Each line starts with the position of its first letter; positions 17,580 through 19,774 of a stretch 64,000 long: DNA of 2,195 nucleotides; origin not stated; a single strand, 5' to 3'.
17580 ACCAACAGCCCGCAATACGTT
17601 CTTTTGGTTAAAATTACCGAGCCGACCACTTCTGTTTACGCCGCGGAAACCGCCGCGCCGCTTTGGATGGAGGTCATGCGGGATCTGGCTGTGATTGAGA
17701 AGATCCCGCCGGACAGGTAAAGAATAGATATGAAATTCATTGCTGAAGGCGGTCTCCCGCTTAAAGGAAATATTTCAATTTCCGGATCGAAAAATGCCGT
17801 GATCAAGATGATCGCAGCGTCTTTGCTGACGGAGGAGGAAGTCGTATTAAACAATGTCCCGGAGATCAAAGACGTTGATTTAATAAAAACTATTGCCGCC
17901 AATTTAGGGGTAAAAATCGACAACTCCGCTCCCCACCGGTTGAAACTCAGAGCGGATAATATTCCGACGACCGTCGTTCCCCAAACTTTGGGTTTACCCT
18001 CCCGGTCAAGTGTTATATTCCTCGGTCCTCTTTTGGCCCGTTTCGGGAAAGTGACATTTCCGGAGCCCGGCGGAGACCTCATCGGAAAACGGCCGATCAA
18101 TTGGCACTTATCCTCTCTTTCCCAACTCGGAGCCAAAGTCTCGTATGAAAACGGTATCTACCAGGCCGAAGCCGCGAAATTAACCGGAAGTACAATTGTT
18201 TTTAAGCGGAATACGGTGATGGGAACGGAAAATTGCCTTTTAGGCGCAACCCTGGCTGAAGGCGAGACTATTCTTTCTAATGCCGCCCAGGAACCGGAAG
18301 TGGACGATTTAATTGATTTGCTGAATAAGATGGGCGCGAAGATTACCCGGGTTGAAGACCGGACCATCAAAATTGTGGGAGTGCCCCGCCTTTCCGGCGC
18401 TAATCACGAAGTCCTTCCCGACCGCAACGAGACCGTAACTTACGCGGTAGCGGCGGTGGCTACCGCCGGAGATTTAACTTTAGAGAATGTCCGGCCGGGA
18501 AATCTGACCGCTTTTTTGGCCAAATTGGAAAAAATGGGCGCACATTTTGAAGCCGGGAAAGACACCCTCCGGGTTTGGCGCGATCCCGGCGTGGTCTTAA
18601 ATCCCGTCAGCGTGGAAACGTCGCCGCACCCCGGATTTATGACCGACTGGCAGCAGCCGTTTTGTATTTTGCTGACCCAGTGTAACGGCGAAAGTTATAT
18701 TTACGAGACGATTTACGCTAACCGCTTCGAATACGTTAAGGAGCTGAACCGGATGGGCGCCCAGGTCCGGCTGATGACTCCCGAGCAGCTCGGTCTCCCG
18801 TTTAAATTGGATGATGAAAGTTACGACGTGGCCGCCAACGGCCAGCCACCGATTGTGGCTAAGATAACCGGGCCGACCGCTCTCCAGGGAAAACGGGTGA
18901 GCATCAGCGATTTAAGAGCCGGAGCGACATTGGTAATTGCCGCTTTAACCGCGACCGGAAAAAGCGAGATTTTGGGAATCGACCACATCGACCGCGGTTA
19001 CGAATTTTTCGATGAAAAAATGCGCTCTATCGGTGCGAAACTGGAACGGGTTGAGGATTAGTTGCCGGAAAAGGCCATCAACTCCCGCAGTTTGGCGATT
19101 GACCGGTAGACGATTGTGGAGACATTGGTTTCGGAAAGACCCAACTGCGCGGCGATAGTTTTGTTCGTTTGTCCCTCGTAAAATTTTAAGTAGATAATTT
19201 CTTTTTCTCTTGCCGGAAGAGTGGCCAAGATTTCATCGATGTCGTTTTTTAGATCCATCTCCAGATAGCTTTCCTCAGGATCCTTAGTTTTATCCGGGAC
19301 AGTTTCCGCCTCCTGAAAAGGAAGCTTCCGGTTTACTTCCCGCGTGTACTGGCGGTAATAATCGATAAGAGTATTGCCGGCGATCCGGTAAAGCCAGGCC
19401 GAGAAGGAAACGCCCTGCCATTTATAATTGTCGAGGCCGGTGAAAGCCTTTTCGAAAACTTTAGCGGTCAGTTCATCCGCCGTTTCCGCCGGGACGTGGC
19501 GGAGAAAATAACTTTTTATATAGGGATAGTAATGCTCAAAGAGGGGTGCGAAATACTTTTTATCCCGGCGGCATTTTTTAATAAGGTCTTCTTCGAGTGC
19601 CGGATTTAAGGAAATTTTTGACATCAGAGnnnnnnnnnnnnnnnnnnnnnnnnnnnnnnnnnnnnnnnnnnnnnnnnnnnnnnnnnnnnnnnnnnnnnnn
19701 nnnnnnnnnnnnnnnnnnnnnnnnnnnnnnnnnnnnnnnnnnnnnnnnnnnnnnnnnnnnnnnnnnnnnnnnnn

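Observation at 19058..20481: P-loop-dead Mur-ligase-like protein co-transcribed with an ECF sigma factor, antisense within the dcw cluster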

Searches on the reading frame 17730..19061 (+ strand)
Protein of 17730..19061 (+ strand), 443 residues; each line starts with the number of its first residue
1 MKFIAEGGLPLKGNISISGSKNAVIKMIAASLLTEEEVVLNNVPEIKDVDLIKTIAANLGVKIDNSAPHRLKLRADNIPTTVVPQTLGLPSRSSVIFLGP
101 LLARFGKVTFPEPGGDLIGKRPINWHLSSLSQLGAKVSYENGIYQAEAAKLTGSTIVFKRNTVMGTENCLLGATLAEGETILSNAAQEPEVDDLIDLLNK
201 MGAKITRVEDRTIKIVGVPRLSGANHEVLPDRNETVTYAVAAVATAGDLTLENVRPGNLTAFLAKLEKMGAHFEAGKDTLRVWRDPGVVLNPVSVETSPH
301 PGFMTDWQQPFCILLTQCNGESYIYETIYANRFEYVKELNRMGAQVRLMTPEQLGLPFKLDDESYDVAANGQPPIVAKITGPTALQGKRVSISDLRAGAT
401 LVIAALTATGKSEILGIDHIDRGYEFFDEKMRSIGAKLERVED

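Call 3: search_protein_families(library=pfam, proteins=[window:17730-19061:+], max_evalue=1)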
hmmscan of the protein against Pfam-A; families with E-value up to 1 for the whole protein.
window:17730-19061:+ (443 aa): 1 family
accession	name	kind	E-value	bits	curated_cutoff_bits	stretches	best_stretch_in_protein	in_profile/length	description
PF00275.25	EPSP_synthase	-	1e-75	255.5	22.8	1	7-431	3-417/417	EPSP synthase (3-phosphoshikimate 1-carboxyvinyltransferase)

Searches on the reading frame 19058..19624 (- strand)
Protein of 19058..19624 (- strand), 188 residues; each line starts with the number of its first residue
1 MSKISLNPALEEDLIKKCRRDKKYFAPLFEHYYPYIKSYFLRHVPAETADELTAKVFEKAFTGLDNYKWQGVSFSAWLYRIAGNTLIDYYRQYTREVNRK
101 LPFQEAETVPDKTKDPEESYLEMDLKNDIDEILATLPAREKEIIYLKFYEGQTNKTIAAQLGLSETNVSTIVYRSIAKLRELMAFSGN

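Call 3: search_protein_families(library=pfam, proteins=[window:19058-19624:-], max_evalue=1)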
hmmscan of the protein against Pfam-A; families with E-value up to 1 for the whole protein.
window:19058-19624:- (188 aa): 7 families
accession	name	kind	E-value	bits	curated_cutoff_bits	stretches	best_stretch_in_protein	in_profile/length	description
PF04542.20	Sigma70_r2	-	1.3e-13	51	24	1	28-95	1-70/71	Sigma-70 region 2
PF08281.18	Sigma70_r4_2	-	2.1e-12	46.9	25.7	1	128-179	3-54/54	Sigma-70, region 4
PF04545.22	Sigma70_r4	-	2.2e-12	46.7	24.1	1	133-181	2-50/50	Sigma-70, region 4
PF00196.25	GerE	-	3.5e-07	30.2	23.5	1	135-179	2-45/57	Bacterial regulatory proteins, luxR family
PF07638.17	Sigma70_ECF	-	0.00092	19.6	21.1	1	26-168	20-168/185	ECF sigma factor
PF16509.11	KORA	-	0.013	16.1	26.7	1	135-178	14-57/84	TrfB plasmid transcriptional repressor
PF13542.12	HTH_Tnp_ISL3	-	0.22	11.4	27.4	0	155-174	30-49/51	Helix-turn-helix domain of transposase family ISL3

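Call 4: search_protein_families(library=ncbifam, proteins=[window:19058-19624:-], max_evalue=1)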
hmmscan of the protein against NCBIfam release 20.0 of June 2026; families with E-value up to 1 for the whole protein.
window:19058-19624:- (188 aa): 135 families (the best 25 are shown)
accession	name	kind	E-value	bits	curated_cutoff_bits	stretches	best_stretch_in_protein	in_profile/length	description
TIGR02937.1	sigma70-ECF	superfamily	2.4e-32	111.8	42.9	1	26-182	4-164/165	sigma-70 family RNA polymerase sigma factor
TIGR02952.1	Sig70_famx2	equivalog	2.3e-29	102.5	206.45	1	19-183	7-170/170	ECF subfamily RNA polymerase sigma factor, BldN family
TIGR02985.1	Sig70_bacteroi1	subfamily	3.1e-24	86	126.4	1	24-181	2-160/162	RNA polymerase sigma-70 factor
NF007215.0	PRK09637.1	equivalog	1.1e-20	74.4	212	1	28-183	6-154/181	RNA polymerase sigma factor SigZ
NF007230.0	PRK09648.1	subfamily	1.8e-20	73.5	209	1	26-184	29-190/195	RNA polymerase sigma factor ShbA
TIGR02959.1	SigZ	equivalog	1.7e-19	70.3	168.65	1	31-183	3-148/170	RNA polymerase sigma factor SigZ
TIGR02950.1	SigM_subfam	subfamily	2.4e-19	69.7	147.95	1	28-182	5-157/159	RNA polymerase sigma factor, SigM family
NF009171.0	PRK12518.1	equivalog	3.2e-18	66.2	208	1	11-185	14-186/191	RNA polymerase sigma factor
NF006930.0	PRK09415.1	subfamily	1.6e-17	63.9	198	1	46-183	40-175/179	RNA polymerase factor sigma C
NF004113.0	PRK05602.1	equivalog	3.6e-17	62.7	208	1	19-184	41-202/211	RNA polymerase sigma factor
NF007216.0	PRK09638.1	equivalog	4.4e-17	62.4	194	1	11-182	5-173/180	RNA polymerase sigma factor SigY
NF007223.0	PRK09641.1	equivalog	1.8e-16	60.6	209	1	13-182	7-183/187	RNA polymerase sigma factor SigW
NF009166.1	PRK12513.1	equivalog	1.8e-16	60.4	206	1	12-184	10-187/193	RNA polymerase sigma factor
TIGR02948.1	SigW_bacill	equivalog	8e-15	55.4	243.1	1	14-183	8-184/187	RNA polymerase sigma factor SigW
NF007229.0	PRK09647.1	equivalog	1.3e-14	54.1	265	1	47-184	69-203/220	RNA polymerase sigma factor SigE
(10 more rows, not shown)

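Call 39: find_related_loci(query=A3, collection=metagenome_contigs, flank=3000)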
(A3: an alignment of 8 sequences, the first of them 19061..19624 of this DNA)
Query A3 (188 aa) in metagenome_contigs; peptide patterns used: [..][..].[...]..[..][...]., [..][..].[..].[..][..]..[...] (x = any residue, [..] = any of these).
599 stretches matched a pattern (row limit reached: there are more); 539 encode a relative of the query (tblastn E <= 1e-3); the best 80 are kept; 80 distinct loci.
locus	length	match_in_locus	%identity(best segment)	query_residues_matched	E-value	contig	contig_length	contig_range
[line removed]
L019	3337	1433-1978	54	1-182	1e-55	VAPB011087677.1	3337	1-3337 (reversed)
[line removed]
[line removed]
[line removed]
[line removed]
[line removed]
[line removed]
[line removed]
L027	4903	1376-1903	45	11-183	1e-44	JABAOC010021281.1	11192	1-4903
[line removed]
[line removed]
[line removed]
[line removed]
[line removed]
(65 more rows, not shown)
